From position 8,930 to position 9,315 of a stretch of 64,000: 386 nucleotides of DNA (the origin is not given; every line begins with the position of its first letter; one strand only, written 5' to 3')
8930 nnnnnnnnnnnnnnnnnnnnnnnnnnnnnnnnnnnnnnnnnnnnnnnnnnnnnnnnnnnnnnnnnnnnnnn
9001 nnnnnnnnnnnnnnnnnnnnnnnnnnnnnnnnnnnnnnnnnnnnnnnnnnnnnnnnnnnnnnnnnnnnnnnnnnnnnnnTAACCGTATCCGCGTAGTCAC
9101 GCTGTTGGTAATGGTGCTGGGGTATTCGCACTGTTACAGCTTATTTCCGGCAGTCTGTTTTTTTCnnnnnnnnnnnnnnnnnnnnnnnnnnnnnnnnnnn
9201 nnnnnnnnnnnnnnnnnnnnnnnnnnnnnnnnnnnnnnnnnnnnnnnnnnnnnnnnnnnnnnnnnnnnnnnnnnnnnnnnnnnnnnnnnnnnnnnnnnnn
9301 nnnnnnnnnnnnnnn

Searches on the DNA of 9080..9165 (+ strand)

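Call 44: search_dna_similar(query=window:9080-9165:+, collection=ecoli_genomes, mode=near, max_rows=12)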
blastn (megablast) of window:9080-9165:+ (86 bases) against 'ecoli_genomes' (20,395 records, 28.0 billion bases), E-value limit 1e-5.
Records with a match: 5380; places in all: 5382; records where one place covers at least 80% of the query: 5380.
Genomes with a match: 5380 of 5426; with a place that covers at least 80% of the query: 5380. Places per genome that has any: lowest 1, median 1, highest 2. On chromosomes: 5380 places; on plasmids: 2.
Best place of each record, by identity: >=99% 5; 95-99% 5375.
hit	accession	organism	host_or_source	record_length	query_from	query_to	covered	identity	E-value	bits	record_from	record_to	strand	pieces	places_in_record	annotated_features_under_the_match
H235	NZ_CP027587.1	Escherichia coli strain 2013C-4974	Homo sapiens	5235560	1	86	100%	100.0%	1e-36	159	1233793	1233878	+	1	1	tar: methyl-accepting chemotaxis protein II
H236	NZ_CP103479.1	Escherichia coli strain 4621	Homo sapiens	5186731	1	86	100%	100.0%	1e-36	159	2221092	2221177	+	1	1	tar: methyl-accepting chemotaxis protein II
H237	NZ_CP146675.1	Escherichia coli strain MS 69-1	Homo sapiens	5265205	1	86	100%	100.0%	1e-36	159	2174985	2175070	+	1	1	tar: methyl-accepting chemotaxis protein II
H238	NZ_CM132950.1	Escherichia coli strain 167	Homo sapiens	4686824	1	86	100%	100.0%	1e-36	159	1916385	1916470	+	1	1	tar: methyl-accepting chemotaxis protein II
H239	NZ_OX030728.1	Escherichia coli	Homo sapiens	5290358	1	86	100%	100.0%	1e-36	159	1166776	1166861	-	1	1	tar: methyl-accepting chemotaxis protein II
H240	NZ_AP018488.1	Escherichia coli O157:H7 strain PV15-279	Homo sapiens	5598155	1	86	100%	98.9%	5e-35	154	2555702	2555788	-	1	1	tar: methyl-accepting chemotaxis protein II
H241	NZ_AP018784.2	Escherichia coli strain SK1144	-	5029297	1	86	100%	98.9%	5e-35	154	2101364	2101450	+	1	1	tar: methyl-accepting chemotaxis protein II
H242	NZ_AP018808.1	Escherichia coli strain E2865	Bos taurus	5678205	1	86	100%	98.9%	5e-35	154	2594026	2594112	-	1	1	tar: methyl-accepting chemotaxis protein II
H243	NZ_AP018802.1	Escherichia coli strain E2863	Bos taurus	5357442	1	86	100%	98.9%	5e-35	154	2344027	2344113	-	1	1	tar: methyl-accepting chemotaxis protein II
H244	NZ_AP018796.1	Escherichia coli strain E2855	Bos taurus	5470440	1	86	100%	98.9%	5e-35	154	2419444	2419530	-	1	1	tar: methyl-accepting chemotaxis protein II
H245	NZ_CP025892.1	Escherichia coli strain 503025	Homo sapiens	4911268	1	86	100%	98.9%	5e-35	154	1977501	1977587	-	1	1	tar: methyl-accepting chemotaxis protein II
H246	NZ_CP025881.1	Escherichia coli strain 503440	Homo sapiens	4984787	1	86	100%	98.9%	5e-35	154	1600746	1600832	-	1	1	tar: methyl-accepting chemotaxis protein II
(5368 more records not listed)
